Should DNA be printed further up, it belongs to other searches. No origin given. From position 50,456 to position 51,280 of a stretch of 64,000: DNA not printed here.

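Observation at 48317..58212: Fae-like formaldehyde-activating enzyme embedded between two Zn-ADHs, an enolase-superfamily enzyme and a Dpp-type ABC importer, with an LLM oxidoreductase downstream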

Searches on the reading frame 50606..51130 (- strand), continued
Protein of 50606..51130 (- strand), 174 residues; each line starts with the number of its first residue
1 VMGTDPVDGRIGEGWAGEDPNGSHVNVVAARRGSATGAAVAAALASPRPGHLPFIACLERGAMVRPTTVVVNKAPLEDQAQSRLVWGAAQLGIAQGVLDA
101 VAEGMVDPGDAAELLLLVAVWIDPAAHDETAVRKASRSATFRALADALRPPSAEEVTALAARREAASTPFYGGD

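Call 46: find_encoding_contigs(protein=P0123, flank=10000, max_places=2)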
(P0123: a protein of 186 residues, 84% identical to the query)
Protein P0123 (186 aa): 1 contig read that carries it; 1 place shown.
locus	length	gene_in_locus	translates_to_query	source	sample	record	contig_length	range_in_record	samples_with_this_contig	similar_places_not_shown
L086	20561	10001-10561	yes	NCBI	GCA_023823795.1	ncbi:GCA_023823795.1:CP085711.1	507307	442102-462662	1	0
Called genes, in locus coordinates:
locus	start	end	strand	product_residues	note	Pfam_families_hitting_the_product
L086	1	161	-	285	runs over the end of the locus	PF03301:Trp_dioxygenase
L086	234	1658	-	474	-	PF00324:AA_permease, PF13520:AA_permease_2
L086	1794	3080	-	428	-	PF00266:Aminotran_5, PF22580:KYNU_C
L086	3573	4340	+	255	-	PF05593:RHS_repeat (faint), PF25023:TEN_YD-shell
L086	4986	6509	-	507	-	PF02028:BCCT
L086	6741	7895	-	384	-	PF08240:ADH_N, PF16912:Glu_dehyd_C, PF00107:ADH_zinc_N, PF13602:ADH_zinc_N_2 (faint)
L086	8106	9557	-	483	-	PF00171:Aldedh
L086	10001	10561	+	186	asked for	PF08714:Fae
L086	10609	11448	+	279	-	PF09339:HTH_IclR, PF25213:HVO_A0261_N (faint), PF08279:HTH_11 (faint), PF01614:IclR_C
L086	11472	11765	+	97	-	PF03992:ABM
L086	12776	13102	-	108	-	-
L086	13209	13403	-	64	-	-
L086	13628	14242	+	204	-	PF00440:TetR_N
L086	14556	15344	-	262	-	PF01557:FAA_hydrolase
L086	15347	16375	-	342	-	PF00682:HMGL-like, PF07836:DmpG_comm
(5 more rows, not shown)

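Call 47: search_protein_families(library=ncbifam, proteins=[L085:7204-8370:+, L085:8363-9955:+, L085:10546-12000:+, L085:6130-6891:-], max_evalue=1e-10)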
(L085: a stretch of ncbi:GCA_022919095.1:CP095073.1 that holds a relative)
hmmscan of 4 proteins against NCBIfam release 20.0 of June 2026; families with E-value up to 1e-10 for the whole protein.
L085:7204-8370:+ (388 aa): 21 families
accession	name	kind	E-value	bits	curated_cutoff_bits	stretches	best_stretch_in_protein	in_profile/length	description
TIGR03989.1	Rxyl_3153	subfamily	9.3e-98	327.9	440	1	2-355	3-361/370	NDMA-dependent alcohol dehydrogenase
TIGR02818.1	adh_III_F_hyde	equivalog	1.1e-87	294.4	543.95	1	2-358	3-362/368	S-(hydroxymethyl)glutathione dehydrogenase/class III alcohol dehydrogenase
TIGR03451.1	mycoS_dep_FDH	equivalog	7.8e-83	278.2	512.9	1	2-356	3-350/358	S-(hydroxymethyl)mycothiol dehydrogenase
NF006940.0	PRK09422.1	equivalog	6e-50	170.1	344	1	1-369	1-337/338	alcohol dehydrogenase AdhP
TIGR00692.1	tdh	equivalog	4.8e-43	147.5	458.35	2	135-355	117-331/340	L-threonine 3-dehydrogenase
NF041097.1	keto_inos_dh_IolM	equivalog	1.4e-42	145.7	450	2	136-351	152-376/389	scyllo-inosose 3-dehydrogenase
NF003808.0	PRK05396.1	equivalog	2.9e-41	141.5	380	1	1-358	1-334/341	L-threonine 3-dehydrogenase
NF010344.0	PRK13771.1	subfamily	3.3e-41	141.4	349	1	1-367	1-333/334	putative alcohol dehydrogenase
TIGR03366.1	HpnZ_proposed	hypoth_equivalog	8.3e-34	117.2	328.1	1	24-286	4-257/315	putative phosphonate catabolism associated alcohol dehydrogenase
NF041172.1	AcrlCoa_red_Thmprot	equivalog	1.8e-33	115.9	500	1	1-365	1-332/334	acryloyl-CoA reductase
NF007642.0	PRK10309.1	equivalog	1.3e-30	106.9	550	1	136-349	116-330/347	galactitol-1-phosphate 5-dehydrogenase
TIGR03201.1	dearomat_had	equivalog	1.4e-29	103.3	338.65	1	5-356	3-340/349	6-hydroxycyclohex-1-ene-1-carbonyl-CoA dehydrogenase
NF007375.0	PRK09880.1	equivalog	7e-26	90.8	469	1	25-307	27-289/344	L-idonate 5-dehydrogenase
NF047908.1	AldhRedAhr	equivalog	1.6e-25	89.7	470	1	3-291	6-269/335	NADPH-dependent aldehyde reductase Ahr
TIGR02824.1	quinone_pig3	subfamily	4.9e-23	81.6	296.8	1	135-286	92-242/325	putative NAD(P)H quinone oxidoreductase, PIG3 family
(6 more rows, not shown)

L085:8363-9955:+ (530 aa): 5 families
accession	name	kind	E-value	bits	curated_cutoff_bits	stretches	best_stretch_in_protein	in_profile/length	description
TIGR00842.1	bcct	subfamily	1.8e-95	320.4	407.55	1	46-495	1-450/452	BCCT family transporter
NF047988.1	betaine_BCCT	equivalog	1.7e-92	310.5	650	1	8-493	2-480/483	glycine betaine uptake BCCT transporter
NF002887.1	PRK03356.1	equivalog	9.1e-68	229.1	541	1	4-495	9-497/497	L-carnitine/gamma-butyrobetaine antiporter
NF007399.1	PRK09928.1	subfamily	4.8e-66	223.2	695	1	3-494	10-498/675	choline BCCT transporter BetT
NF007412.0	PRK09950.1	equivalog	8.4e-55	186.3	647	1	15-501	20-503/536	BCCT family transporter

L085:10546-12000:+ (484 aa): 42 families (the best 25 are shown)
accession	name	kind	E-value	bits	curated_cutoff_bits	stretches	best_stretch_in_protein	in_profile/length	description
TIGR01780.1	SSADH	subfamily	5.1e-188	625.5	646.35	1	29-477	2-448/448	succinate-semialdehyde dehydrogenase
NF008415.0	PRK11241.1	equivalog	2.1e-173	577.5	828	1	12-483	13-482/482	NADP-dependent succinate-semialdehyde dehydrogenase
NF042993.1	AlphKGSA_gudD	equivalog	3.6e-125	418.4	770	1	10-478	4-477/481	alpha-ketoglutaric semialdehyde dehydrogenase GucD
TIGR01804.1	BADH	equivalog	7.1e-124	413.8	668.6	1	13-477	1-467/467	betaine-aldehyde dehydrogenase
NF007497.0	PRK10090.1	equivalog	1.7e-123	413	500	1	10-478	7-474/480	aldehyde dehydrogenase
TIGR02299.1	HpaE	equivalog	4.2e-123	411.5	638.35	1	12-483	3-478/488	5-carboxymethyl-2-hydroxymuconate semialdehyde dehydrogenase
NF006916.0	PRK09407.1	equivalog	1.3e-118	396.9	521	1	12-477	22-488/526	succinic semialdehyde dehydrogenase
NF010000.0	PRK13473.1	subfamily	2.1e-117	392.7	615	1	12-479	5-470/475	aminobutyraldehyde dehydrogenase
NF040648.1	lactal_redase_Meth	equivalog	1.6e-116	390.1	650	1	14-480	3-461/463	lactaldehyde dehydrogenase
NF009725.0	PRK13252.1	equivalog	1e-114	383.7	593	1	12-482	9-480/488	betaine-aldehyde dehydrogenase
NF052305.1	DioxValDhHalo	equivalog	6.1e-109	365.1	750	1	11-477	6-477/483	2,5-dioxovalerate dehydrogenase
NF045735.1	PaDhStyDPseudo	equivalog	1.9e-107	359.9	850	1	13-481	6-481/483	phenylacetaldehyde dehydrogenase StyD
NF040792.1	glyc_ald_dh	equivalog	8.2e-107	358.1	760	1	12-480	3-472/488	D-glyceraldehyde dehydrogenase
TIGR03216.1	OH_muco_semi_DH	equivalog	1.1e-105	354.1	693.25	1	11-481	2-479/481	2-hydroxymuconic semialdehyde dehydrogenase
NF006915.0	PRK09406.1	equivalog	1.9e-97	327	730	1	27-479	4-454/457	NADP-dependent succinic semialdehyde dehydrogenase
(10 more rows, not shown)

L085:6130-6891:- (253 aa): 5 families
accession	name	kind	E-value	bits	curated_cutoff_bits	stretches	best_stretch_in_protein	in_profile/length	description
NF045644.1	TransRegBhcR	equivalog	2.1e-38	132.1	350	1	3-250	16-263/267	HTH-type transcriptional regulator BhcR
TIGR02431.1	pcaR_pcaU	subfamily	5.4e-33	114.3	284.75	1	7-252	3-248/248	beta-ketoadipate pathway transcriptional regulators, PcaR/PcaU/PobR family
NF011671.1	PRK15090.1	equivalog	5.2e-26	91.4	275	1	3-250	4-251/256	DNA-binding transcriptional regulator KdgR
NF008601.2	PRK11569.1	equivalog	2.4e-25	89.2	380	1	4-241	21-261/276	glyoxylate bypass operon transcriptional repressor IclR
NF007548.0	PRK10163.1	equivalog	3e-22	79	406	1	7-250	19-263/271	HTH-type transcriptional repressor AllR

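Call 52: find_encoding_contigs(protein=P0135, flank=10000, max_places=1)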
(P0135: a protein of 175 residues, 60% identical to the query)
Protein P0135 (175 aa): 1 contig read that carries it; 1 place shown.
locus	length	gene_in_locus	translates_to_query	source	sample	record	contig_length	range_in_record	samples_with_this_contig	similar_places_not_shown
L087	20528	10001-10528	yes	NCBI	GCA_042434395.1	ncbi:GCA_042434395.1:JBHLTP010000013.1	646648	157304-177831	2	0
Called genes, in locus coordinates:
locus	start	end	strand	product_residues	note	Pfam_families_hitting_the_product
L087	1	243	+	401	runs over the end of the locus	PF00890:FAD_binding_2 (weak), PF01266:DAO, PF01494:FAD_binding_3, PF07992:Pyr_redox_2 (faint)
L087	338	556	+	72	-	-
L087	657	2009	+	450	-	PF00209:SNF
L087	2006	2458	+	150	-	PF00583:Acetyltransf_1, PF13673:Acetyltransf_10, PF13508:Acetyltransf_7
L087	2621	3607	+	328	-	PF07885:Ion_trans_2, PF02254:TrkA_N, PF02080:TrkA_C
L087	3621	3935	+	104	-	PF17261:DUF5327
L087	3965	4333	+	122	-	PF04241:DUF423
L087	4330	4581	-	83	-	-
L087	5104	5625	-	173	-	PF09671:Spore_GerQ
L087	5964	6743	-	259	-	PF25213:HVO_A0261_N (weak), PF09339:HTH_IclR, PF08279:HTH_11, PF01614:IclR_C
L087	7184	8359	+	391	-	PF08240:ADH_N, PF00107:ADH_zinc_N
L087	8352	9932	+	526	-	PF02028:BCCT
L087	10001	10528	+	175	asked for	PF08714:Fae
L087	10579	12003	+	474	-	PF00171:Aldedh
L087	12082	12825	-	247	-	PF06778:Chlor_dismutase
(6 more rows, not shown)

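Call 53: find_encoding_contigs(protein=P0137, flank=10000, max_places=1)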
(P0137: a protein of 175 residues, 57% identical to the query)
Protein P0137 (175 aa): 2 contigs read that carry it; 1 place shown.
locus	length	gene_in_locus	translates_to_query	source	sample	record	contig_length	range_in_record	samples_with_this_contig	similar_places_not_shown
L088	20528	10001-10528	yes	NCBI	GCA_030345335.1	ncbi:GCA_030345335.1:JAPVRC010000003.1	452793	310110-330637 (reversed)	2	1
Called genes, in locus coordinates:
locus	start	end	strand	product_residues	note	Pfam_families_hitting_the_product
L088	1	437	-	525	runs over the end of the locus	PF09665:RE_Alw26IDE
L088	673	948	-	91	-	-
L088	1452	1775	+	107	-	-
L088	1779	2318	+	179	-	PF13154:DUF3991, PF13155:Toprim_2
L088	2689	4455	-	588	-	PF06114:Peptidase_M78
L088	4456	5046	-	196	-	-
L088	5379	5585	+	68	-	-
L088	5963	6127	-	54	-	-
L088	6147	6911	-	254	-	PF08279:HTH_11, PF09339:HTH_IclR, PF01614:IclR_C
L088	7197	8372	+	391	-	PF08240:ADH_N, PF00107:ADH_zinc_N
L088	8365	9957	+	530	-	PF02028:BCCT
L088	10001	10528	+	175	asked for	PF08714:Fae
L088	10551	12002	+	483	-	PF00171:Aldedh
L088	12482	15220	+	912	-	PF00580:UvrD-helicase, PF01443:Viral_helicase1 (faint), PF04851:ResIII (faint), PF13086:AAA_11, PF13245:AAA_19, PF13604:AAA_30, PF13087:AAA_12, PF10881:DUF2726, +2 more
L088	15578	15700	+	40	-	PF17356:PBSX_XtrA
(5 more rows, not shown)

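Call 54: search_protein_representatives(protein=window:50606-51130:-)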
Query: 174 residues. Proteins with E-value up to 0.001 (for the whole library): 609; up to 1e-10: 227; up to 1e-30: 15. The best 150 are listed.
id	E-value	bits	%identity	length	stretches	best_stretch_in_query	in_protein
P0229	4.9e-54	199.1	58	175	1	4-173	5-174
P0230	5.4e-50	185.9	67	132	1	5-133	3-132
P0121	1.2e-43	165.3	48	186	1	7-173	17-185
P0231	4.0e-42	160.3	54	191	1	4-173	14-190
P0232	1.6e-40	155.1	49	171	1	7-173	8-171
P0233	2.7e-37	144.6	48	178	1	7-173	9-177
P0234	1.2e-36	142.5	54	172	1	5-158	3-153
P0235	1.5e-36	142.2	44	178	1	6-174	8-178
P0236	1.4e-34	135.8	53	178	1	5-173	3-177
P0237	2.2e-33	131.9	62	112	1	64-173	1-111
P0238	8.3e-33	130.0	46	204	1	7-174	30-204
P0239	2.7e-32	128.3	57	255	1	48-173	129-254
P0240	1.3e-31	126.1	47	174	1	10-160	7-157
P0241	3.6e-31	124.7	67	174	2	5-67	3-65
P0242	6.9e-31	123.8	50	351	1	4-170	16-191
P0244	4.8e-30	121.0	45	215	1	10-173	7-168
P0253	9.1e-28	113.6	44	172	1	6-172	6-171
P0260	1.5e-25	106.4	37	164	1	11-173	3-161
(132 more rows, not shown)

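Call 66: predict_structure(alignment_id=A3)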
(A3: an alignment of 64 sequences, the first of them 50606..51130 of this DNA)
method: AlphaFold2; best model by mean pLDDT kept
length: 174 residues; sequences in the alignment: 64
mean_pLDDT: 92.0   pTM: 0.88
mean pLDDT of the five models: 92.0, 91.9, 91.4, 90.5, 89.7
residues with pLDDT >= 90: 131; 70-90: 39; 50-70: 2; < 50: 2
segments of 3 or more residues with pLDDT < 50: none
pLDDT, mean of each block of 10 residues (from residue 1): 75 96 97 95 84 90 94 86 93 98 95 96 94 98 94 95 89 83
secondary structure, 60 per line:
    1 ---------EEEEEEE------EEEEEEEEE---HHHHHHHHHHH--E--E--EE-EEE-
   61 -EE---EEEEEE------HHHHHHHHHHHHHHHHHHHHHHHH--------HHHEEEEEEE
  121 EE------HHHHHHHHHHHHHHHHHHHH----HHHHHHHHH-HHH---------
elements in order: E10-16 E23-31 H35-45 E57-59 E67-72 H79-102 E114-122 H129-148 H153-161
